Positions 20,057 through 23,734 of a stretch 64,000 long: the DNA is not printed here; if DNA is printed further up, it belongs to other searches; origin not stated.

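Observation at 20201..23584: Single-polypeptide BC-BCCP-CT acyl-CoA carboxylase divergently paired with enoyl-CoA hydratase and tandem CoA-transferases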

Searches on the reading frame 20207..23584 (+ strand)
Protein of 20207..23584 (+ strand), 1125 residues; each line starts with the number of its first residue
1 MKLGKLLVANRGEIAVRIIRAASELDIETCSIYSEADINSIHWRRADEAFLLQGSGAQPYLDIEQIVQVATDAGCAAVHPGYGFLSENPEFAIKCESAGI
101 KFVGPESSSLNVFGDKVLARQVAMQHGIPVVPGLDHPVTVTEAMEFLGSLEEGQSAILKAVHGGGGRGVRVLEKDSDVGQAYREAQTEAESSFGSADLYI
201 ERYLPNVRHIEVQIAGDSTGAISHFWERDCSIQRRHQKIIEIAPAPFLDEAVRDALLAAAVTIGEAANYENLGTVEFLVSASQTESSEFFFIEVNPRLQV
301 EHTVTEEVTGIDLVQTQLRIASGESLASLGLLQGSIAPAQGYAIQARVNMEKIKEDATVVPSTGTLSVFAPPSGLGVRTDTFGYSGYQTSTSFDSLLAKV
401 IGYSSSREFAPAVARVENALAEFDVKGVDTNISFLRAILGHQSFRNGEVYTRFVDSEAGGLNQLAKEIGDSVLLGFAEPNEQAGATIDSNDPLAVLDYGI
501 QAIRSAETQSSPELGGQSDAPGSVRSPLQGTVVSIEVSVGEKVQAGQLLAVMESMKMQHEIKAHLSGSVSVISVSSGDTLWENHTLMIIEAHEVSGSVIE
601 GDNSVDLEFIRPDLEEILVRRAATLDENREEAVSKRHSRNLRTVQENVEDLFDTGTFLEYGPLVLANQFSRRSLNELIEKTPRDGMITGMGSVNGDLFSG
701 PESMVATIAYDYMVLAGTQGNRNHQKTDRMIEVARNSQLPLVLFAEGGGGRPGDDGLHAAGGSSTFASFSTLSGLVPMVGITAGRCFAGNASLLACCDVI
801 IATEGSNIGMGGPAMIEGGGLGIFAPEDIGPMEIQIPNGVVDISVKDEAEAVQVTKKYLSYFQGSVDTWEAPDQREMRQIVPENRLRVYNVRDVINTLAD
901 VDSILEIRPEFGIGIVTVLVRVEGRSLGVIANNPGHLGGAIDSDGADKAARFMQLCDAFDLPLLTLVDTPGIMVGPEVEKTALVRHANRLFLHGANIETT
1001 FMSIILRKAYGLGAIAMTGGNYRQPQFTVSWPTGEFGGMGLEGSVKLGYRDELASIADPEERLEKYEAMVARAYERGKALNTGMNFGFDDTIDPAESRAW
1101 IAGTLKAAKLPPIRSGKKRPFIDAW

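Call 5: search_protein_families(library=pfam, proteins=[window:20207-23584:+])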
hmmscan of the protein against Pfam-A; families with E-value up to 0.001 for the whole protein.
window:20207-23584:+ (1125 aa): 8 families
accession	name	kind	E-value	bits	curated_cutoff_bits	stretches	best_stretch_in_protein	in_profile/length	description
PF01039.27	Carboxyl_trans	-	1.6e-70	238.6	22.3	1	636-1107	2-477/493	Carboxyl transferase domain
PF02786.22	CPSase_L_D2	-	6.8e-58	196.1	19.8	1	115-327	1-209/211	Carbamoyl-phosphate synthase L chain, ATP binding domain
PF00289.28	Biotin_carb_N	-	2.7e-40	137.7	25.5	1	4-109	3-109/110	Biotin carboxylase, N-terminal domain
PF02785.25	Biotin_carb_C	-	1.3e-27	96.5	32.4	1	345-455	1-107/108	Biotin carboxylase C-terminal domain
PF00364.28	Biotin_lipoyl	-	5e-15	55.5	22.1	1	524-589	3-73/73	Biotin-requiring enzyme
PF03255.19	ACCA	-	2.7e-08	33.8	23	1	939-1021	126-208/310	Acetyl co-enzyme A carboxylase carboxyltransferase-like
PF14397.11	ATPgrasp_ST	-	4.2e-05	23.3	31.4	1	109-181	15-88/278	Sugar-transfer associated ATP-grasp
PF02222.28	ATP-grasp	-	0.00014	22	27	1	153-297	30-162/179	ATP-grasp domain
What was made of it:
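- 20216..21571 (+): Biotin carboxylase (ATP-grasp) domain, residues 4-455. GGGGRG loop, K238, and E/N/R/Q/V/E of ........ are all present. Pfam call 5.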

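Call 6: search_protein_families(library=ncbifam, proteins=[window:20207-23584:+])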
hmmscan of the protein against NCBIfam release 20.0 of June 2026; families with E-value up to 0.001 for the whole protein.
window:20207-23584:+ (1125 aa): 42 families (the best 25 are shown)
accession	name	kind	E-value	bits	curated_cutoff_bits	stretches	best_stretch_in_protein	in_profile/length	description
NF009554.0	PRK12999.1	equivalog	6.7e-183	610.4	965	2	3-458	5-456/1147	pyruvate carboxylase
TIGR01235.1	pyruv_carbox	equivalog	4.2e-165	551.1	1114.45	2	5-459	1-453/1143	pyruvate carboxylase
NF006367.0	PRK08591.1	subfamily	1.5e-145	485.4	597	1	3-457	2-444/451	acetyl-CoA carboxylase biotin carboxylase subunit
TIGR02712.1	urea_carbox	equivalog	1.2e-141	473.7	1303.85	2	5-456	3-441/1201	urea carboxylase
NF006406.0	PRK08654.1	equivalog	1.2e-141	472.7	739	1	4-459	3-445/499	acetyl-CoA carboxylase biotin carboxylase subunit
NF005525.0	PRK07178.1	equivalog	7.8e-140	466.6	768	1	4-465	3-450/471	acetyl-CoA carboxylase biotin carboxylase subunit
TIGR00514.1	accC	equivalog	4.7e-137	457.5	626.5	1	3-457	2-444/449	acetyl-CoA carboxylase biotin carboxylase subunit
NF006287.0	PRK08463.1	equivalog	1.9e-132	442.5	775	1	4-458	3-445/479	acetyl-CoA carboxylase subunit A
NF009471.0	PRK12833.1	equivalog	1.7e-131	439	686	1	2-455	4-445/467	acetyl-CoA carboxylase biotin carboxylase subunit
NF004085.0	PRK05586.1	equivalog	6e-129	430.8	723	1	4-456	3-443/448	acetyl-CoA carboxylase biotin carboxylase subunit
NF006286.0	PRK08462.1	equivalog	2.2e-115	386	740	1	2-456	3-443/445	acetyl-CoA carboxylase biotin carboxylase subunit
TIGR01117.1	mmdA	subfamily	1.7e-69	234.9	998.8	1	620-1107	9-494/512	methylmalonyl-CoA decarboxylase subunit alpha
NF006761.0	PRK09282.1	domain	2.5e-16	59.3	402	1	514-590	514-590/591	pyruvate carboxylase subunit B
NF010643.0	PRK14040.1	subfamily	5.6e-13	48.2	892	1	509-589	514-594/595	oxaloacetate decarboxylase subunit alpha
TIGR01108.1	oadA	equivalog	1.8e-12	46.5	756.5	1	507-584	503-580/582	sodium-extruding oxaloacetate decarboxylase subunit alpha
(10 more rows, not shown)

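Call 9: search_solved_structures(query=window:20207-23584:+, max_evalue=1e-20)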
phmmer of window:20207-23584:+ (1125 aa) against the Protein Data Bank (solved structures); distinct sequences matched with E-value up to 1e-20: 115 (the best 60 are shown).
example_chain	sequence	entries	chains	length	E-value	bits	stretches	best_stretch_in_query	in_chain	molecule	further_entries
4rcn_A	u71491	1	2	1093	0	1016.6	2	509-1102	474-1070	long-chain acyl-CoA carboxylase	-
5fif_A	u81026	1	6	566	2.2e-171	575.3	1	590-1114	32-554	Carboxylase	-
3hbl_A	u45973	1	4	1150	8.3e-132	444.2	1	3-456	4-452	Pyruvate carboxylase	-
3ho8_A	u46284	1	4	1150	8.3e-132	444.2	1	3-456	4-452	Pyruvate carboxylase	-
3hb9_A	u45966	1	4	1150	8.3e-132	444.2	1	3-456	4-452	Pyruvate carboxylase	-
3bg5_A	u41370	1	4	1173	8.8e-132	444.2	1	3-456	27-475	Pyruvate carboxylase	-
4hnt_A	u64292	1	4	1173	1.3e-131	443.6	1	3-456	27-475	Pyruvate carboxylase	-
4hnu_A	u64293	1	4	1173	1.7e-131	443.2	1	3-456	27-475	Pyruvate carboxylase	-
4hnv_A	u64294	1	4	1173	4.6e-131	441.8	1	3-456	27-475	Pyruvate carboxylase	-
8gk8_C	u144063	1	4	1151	5.8e-131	441.5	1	3-456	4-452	Pyruvate carboxylase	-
5h80_A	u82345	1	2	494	9.8e-130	437.4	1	5-458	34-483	Carboxylase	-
7wta_A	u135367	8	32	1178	5.9e-128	431.5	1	4-457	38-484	Pyruvate carboxylase, mitochondrial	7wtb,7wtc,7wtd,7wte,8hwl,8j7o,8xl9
5vyw_A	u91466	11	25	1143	1.8e-126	426.5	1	3-458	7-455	Pyruvate carboxylase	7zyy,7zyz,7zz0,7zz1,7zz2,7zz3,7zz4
5vz0_A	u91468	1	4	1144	1.8e-126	426.5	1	3-458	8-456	Pyruvate carboxylase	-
5vyz_A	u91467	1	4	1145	1.8e-126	426.5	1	3-458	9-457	Pyruvate carboxylase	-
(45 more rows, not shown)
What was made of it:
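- Checked: The solved 4RCN chain is 1093 aa (call 9).
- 4RCN at E=0 over the full length (call 9).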

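Call 11: find_homologous_proteins(query=window:20207-23584:+, max_evalue=1e-50)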
Query window:20207-23584:+ (1125 aa): 8000 proteins with E <= 1e-50 among 8000 candidates; the best 120 are listed.
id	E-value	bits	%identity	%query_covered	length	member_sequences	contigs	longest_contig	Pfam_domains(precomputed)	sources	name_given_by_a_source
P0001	0.0e+0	2382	95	100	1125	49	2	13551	PF25973.1,PF01039.28,PF02786.23,PF00364.29,PF00289.29,PF25917.1,PF03255.20,PF02785.26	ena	-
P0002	0.0e+0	2267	90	100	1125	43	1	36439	PF25973.1,PF01039.28,PF02786.23,PF00364.29,PF00289.29,PF25917.1,PF03255.20,PF02785.26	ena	-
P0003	0.0e+0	2133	84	100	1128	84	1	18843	PF25973.1,PF01039.28,PF02786.23,PF00364.29,PF00289.29,PF25917.1,PF03255.20,PF02785.26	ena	-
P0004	0.0e+0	1580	64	100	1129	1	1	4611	PF25973.1,PF01039.28,PF02786.23,PF00364.29,PF00289.29,PF02222.28,PF25919.1,PF03255.20,PF02785.26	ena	-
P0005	0.0e+0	1562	63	100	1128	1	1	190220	PF25973.1,PF01039.28,PF02786.23,PF00364.29,PF00289.29,PF02222.28,PF25919.1,PF03255.20,PF02785.26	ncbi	ncbi:MAG: carboxyl transferase domain-containing protein [Dehalococcoidia bacterium]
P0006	0.0e+0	1540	61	100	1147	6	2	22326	PF25973.1,PF25984.1,PF01039.28,PF02786.23,PF00364.29,PF00289.29,PF02222.28,PF25919.1,PF25917.1,PF03255.20,PF02785.26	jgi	jgi:acetyl/propionyl-CoA carboxylase alpha subunit/acetyl-CoA carboxylase carboxyltransferase compon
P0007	0.0e+0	1528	61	100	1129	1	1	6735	PF25973.1,PF01039.28,PF02786.23,PF00364.29,PF00289.29,PF03255.20,PF02785.26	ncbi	-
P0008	0.0e+0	1526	62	100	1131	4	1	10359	PF25973.1,PF01039.28,PF02786.23,PF00364.29,PF00289.29,PF25917.1,PF03255.20,PF02785.26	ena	-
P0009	0.0e+0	1522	61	100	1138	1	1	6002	PF25973.1,PF25984.1,PF01039.28,PF02786.23,PF00364.29,PF00289.29,PF02222.28,PF25919.1,PF25917.1,PF03255.20,PF02785.26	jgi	jgi:acetyl/propionyl-CoA carboxylase alpha subunit/acetyl-CoA carboxylase carboxyltransferase compon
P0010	0.0e+0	1512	60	100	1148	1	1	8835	PF25973.1,PF01039.28,PF02786.23,PF00364.29,PF00289.29,PF03255.20,PF02785.26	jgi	jgi:acetyl/propionyl-CoA carboxylase alpha subunit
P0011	0.0e+0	1510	61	100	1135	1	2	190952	PF25973.1,PF01039.28,PF02786.23,PF00364.29,PF00289.29,PF25917.1,PF03255.20,PF02785.26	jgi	-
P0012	0.0e+0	1509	61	100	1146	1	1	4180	PF25973.1,PF01039.28,PF02786.23,PF00364.29,PF00289.29,PF03255.20,PF02785.26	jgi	-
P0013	0.0e+0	1509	60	100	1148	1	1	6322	PF25973.1,PF01039.28,PF02786.23,PF00364.29,PF00289.29,PF03255.20,PF02785.26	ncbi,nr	ncbi:MAG TPA: carboxyl transferase domain-containing protein [Dehalococcoidia bacterium]|nr:carboxyl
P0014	0.0e+0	1508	61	100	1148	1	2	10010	PF25973.1,PF25984.1,PF01039.28,PF02786.23,PF00364.29,PF00289.29,PF02222.28,PF25919.1,PF25917.1,PF03255.20,PF02785.26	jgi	jgi:acetyl/propionyl-CoA carboxylase alpha subunit/acetyl-CoA carboxylase carboxyltransferase compon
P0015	0.0e+0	1508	60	100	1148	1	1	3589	PF25973.1,PF01039.28,PF02786.23,PF00364.29,PF00289.29,PF03255.20,PF02785.26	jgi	jgi:acetyl/propionyl-CoA carboxylase alpha subunit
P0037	0.0e+0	1468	60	100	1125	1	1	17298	PF25973.1,PF01039.28,PF02786.23,PF00364.29,PF00289.29,PF25919.1,PF03255.20,PF02785.26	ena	-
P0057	0.0e+0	1436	59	100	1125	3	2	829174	PF25973.1,PF25984.1,PF01039.28,PF02786.23,PF00364.29,PF00289.29,PF25919.1,PF25917.1,PF03255.20,PF02785.26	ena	-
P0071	0.0e+0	1422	60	100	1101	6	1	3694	PF01039.28,PF02786.23,PF00364.29,PF00289.29,PF03255.20,PF02785.26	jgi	jgi:acetyl/propionyl-CoA carboxylase alpha subunit/acetyl-CoA carboxylase carboxyltransferase compon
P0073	0.0e+0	1420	59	100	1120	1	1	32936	PF25973.1,PF01039.28,PF02786.23,PF00364.29,PF00289.29,PF02222.28,PF25917.1,PF03255.20,PF02785.26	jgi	jgi:acetyl/propionyl-CoA carboxylase alpha subunit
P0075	0.0e+0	1418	59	100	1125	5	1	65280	PF25973.1,PF25984.1,PF01039.28,PF02786.23,PF00364.29,PF00289.29,PF25919.1,PF25917.1,PF03255.20,PF02785.26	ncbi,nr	ncbi:MAG: carbamoyl-phosphate synthase large subunit [Dehalococcoidia bacterium]|nr:carbamoyl-phosph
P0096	0.0e+0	1403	58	100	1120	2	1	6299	PF25973.1,PF01039.28,PF02786.23,PF00364.29,PF00289.29,PF25919.1,PF25917.1,PF03255.20,PF02785.26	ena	-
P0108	0.0e+0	1400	57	100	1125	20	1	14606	PF25973.1,PF01039.28,PF02786.23,PF00364.29,PF00289.29,PF02222.28,PF03255.20,PF02785.26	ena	-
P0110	0.0e+0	1399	57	100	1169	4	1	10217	PF25973.1,PF01039.28,PF02786.23,PF00364.29,PF00289.29,PF25919.1,PF25917.1,PF03255.20,PF02785.26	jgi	jgi:acetyl/propionyl-CoA carboxylase alpha subunit/acetyl-CoA carboxylase carboxyltransferase compon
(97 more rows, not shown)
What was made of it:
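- Checked: All 120 listed homologues are 1101-1169 aa with 99-100% query coverage (call 11).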

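Call 15: find_encoding_contigs(protein=P0002, flank=10000, max_places=3)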
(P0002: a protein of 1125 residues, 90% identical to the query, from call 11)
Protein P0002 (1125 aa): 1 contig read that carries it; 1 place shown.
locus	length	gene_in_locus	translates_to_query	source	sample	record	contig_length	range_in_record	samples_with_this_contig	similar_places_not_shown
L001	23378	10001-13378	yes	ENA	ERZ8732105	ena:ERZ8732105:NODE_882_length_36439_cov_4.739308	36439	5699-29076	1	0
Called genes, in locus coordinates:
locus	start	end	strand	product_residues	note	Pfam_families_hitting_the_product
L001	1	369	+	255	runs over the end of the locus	PF03883:H2O2_YaaD, PF21818:DUF6884 (weak)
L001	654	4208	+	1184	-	PF08471:Ribonuc_red_2_N, PF02867:Ribonuc_red_lgC, PF12637:TSCPD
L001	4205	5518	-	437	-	PF05195:AMP_N, PF00557:Peptidase_M24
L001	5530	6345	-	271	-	PF01925:TauE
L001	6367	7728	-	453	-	PF02515:CoA_transf_3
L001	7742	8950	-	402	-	PF02515:CoA_transf_3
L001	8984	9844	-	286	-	PF00378:ECH_1, PF16113:ECH_2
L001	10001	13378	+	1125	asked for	PF00289:Biotin_carb_N, PF02786:CPSase_L_D2, PF02785:Biotin_carb_C, PF25973:BSH_CzcB (faint), PF00364:Biotin_lipoyl, PF25917:BSH_RND (weak), PF01039:Carboxyl_trans, PF03255:ACCA (weak)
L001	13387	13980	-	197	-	PF02811:PHP (weak), PF13263:PHP_C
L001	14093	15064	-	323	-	PF01012:ETF, PF00766:ETF_alpha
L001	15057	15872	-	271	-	PF01012:ETF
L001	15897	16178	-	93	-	-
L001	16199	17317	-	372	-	PF03060:NMO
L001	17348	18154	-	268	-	PF00106:adh_short, PF08659:KR, PF13561:adh_short_C2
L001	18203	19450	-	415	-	PF02515:CoA_transf_3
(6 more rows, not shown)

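Call 16: find_encoding_contigs(protein=P0005, flank=10000, max_places=3)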
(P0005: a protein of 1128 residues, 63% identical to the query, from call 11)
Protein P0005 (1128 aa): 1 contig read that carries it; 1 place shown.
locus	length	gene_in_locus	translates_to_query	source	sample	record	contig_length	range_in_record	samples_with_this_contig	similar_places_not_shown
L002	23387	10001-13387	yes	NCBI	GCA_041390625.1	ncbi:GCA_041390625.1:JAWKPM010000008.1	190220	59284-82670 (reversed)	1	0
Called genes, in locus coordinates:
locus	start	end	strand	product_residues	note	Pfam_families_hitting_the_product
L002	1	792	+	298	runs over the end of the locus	PF00107:ADH_zinc_N, PF13602:ADH_zinc_N_2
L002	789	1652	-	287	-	PF00230:MIP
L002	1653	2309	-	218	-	PF21234:Phosphatase-like_N, PF01451:LMWPc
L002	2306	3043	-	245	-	PF01022:HTH_5 (weak), PF12840:HTH_20, PF01451:LMWPc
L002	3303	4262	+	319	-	PF03706:LPG_synthase_TM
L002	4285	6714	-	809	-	PF00122:E1-E2_ATPase, PF00702:Hydrolase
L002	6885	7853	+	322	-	PF14378:PAP2_3, PF01569:PAP2 (weak)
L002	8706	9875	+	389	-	PF07690:MFS_1 (weak)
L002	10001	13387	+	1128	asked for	PF00289:Biotin_carb_N, PF02222:ATP-grasp (weak), PF02786:CPSase_L_D2, PF02785:Biotin_carb_C, PF25919:BSH_CusB (faint), PF25973:BSH_CzcB (faint), PF00364:Biotin_lipoyl, PF01039:Carboxyl_trans, +1 more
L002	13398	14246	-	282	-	PF00296:Bac_luciferase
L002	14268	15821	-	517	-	PF01039:Carboxyl_trans, PF03255:ACCA (faint)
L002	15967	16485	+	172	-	-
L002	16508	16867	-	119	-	PF14534:DUF4440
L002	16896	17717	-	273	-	PF00248:Aldo_ket_red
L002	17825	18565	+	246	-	PF02596:DUF169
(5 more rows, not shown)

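Call 41: find_encoding_contigs(protein=P0003, flank=10000, max_places=2)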
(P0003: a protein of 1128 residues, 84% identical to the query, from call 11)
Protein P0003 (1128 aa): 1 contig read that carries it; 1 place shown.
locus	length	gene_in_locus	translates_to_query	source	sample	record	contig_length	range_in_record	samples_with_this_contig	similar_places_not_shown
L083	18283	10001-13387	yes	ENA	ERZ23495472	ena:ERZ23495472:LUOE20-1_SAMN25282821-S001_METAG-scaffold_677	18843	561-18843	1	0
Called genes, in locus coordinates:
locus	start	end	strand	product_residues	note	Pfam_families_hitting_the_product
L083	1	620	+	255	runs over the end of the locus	PF03883:H2O2_YaaD, PF21818:DUF6884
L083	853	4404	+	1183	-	PF08471:Ribonuc_red_2_N, PF02867:Ribonuc_red_lgC, PF12637:TSCPD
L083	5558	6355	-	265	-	PF01925:TauE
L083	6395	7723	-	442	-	PF02515:CoA_transf_3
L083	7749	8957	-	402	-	PF02515:CoA_transf_3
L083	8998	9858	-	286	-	PF00378:ECH_1, PF16113:ECH_2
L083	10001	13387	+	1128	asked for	PF00289:Biotin_carb_N, PF02786:CPSase_L_D2, PF02785:Biotin_carb_C, PF00364:Biotin_lipoyl, PF25917:BSH_RND (weak), PF25973:BSH_CzcB (weak), PF01039:Carboxyl_trans, PF03255:ACCA (weak)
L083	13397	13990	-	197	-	PF02811:PHP, PF13263:PHP_C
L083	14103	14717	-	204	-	PF00766:ETF_alpha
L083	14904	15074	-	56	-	-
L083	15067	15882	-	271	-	PF01012:ETF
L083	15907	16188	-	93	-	-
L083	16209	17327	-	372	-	PF00478:IMPDH (faint), PF03060:NMO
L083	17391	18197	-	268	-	PF00106:adh_short, PF08659:KR (weak), PF13561:adh_short_C2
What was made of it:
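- The local cluster is conserved in the 90% and 84% relatives (calls 15, 41). The arrangement is conserved in close relatives (calls 15, 41).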
